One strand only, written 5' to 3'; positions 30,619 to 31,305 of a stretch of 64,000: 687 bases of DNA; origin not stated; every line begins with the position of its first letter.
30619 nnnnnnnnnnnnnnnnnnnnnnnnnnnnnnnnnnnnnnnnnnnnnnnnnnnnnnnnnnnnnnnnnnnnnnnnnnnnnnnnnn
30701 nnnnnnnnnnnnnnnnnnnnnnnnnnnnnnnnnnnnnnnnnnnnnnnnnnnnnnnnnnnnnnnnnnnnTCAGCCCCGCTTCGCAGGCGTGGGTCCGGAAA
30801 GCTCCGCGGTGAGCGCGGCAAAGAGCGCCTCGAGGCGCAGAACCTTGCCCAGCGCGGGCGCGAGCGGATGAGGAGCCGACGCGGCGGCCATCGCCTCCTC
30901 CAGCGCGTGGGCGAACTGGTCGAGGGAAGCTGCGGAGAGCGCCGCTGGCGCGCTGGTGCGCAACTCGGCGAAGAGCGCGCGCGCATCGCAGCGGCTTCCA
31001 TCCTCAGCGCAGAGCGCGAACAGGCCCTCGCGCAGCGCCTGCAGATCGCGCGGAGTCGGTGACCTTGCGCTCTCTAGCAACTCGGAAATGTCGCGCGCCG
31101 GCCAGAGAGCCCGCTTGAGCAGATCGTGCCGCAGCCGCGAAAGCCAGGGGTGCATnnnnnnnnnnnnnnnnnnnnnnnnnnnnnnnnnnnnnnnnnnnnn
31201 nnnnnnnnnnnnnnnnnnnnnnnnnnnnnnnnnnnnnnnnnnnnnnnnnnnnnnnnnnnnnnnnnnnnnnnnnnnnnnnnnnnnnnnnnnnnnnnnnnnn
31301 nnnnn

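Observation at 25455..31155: Overlapping four-gene regulatory operon: hypothetical protein, sigma-54 activator with a C-x5-C-x2-C-x6-C-x3-C insert in its receiver-like domain, TPR kinase with atypical H-box, stand-alone receiver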

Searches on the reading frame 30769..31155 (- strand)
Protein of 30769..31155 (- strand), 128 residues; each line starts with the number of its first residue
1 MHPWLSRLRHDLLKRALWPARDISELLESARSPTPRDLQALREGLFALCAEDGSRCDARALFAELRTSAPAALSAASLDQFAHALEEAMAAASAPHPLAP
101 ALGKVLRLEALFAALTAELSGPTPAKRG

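Call 3: search_protein_families(library=pfam, proteins=[window:30769-31155:-], max_evalue=0.1)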
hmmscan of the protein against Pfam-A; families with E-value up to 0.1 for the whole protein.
window:30769-31155:- (128 aa): 1 family
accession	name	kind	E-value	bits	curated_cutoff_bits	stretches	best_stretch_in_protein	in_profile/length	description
PF22726.1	NCAB2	-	0.028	15.3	27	1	32-57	20-45/80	NACHT C-terminal Alpha/Beta 2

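Call 4: search_protein_families(library=ncbifam, proteins=[window:30769-31155:-], max_evalue=0.1)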
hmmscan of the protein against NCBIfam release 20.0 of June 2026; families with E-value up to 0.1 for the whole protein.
window:30769-31155:- (128 aa): 0 families

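Call 78: find_homologous_proteins(query=A5, max_evalue=0.001)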
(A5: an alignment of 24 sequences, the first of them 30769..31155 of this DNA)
Query A5 (24 sequences) (128 aa, profile of the alignment): 1257 proteins with E <= 0.001 among 8000 candidates; the best 120 are listed.
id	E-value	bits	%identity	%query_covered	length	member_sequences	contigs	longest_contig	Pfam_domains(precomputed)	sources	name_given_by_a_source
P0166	2.4e-38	149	43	62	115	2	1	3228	-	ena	-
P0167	2.6e-38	149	39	93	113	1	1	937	-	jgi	jgi:hypothetical protein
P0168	4.1e-38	148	47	61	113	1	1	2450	-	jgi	jgi:hypothetical protein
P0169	5.1e-38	148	41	93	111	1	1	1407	-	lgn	-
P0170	5.7e-38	148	43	85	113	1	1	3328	-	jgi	jgi:hypothetical protein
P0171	5.8e-38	148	45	63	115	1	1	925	-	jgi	jgi:hypothetical protein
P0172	8.0e-38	147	41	62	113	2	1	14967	-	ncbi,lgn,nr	ncbi:MAG TPA: hypothetical protein VFH73_29205 [Polyangia bacterium]|nr:hypothetical protein [Polyan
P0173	9.1e-38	147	45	93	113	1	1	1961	-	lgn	-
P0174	1.1e-37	147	74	15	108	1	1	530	-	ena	-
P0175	1.1e-37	147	51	27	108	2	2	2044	-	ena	-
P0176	1.1e-37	147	42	65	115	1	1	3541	-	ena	-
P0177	1.2e-37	147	33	95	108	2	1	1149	-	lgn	-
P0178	1.6e-37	146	61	18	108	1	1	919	-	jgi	-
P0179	1.7e-37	146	61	18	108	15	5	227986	-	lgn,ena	-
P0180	1.8e-37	146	54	27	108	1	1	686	-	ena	-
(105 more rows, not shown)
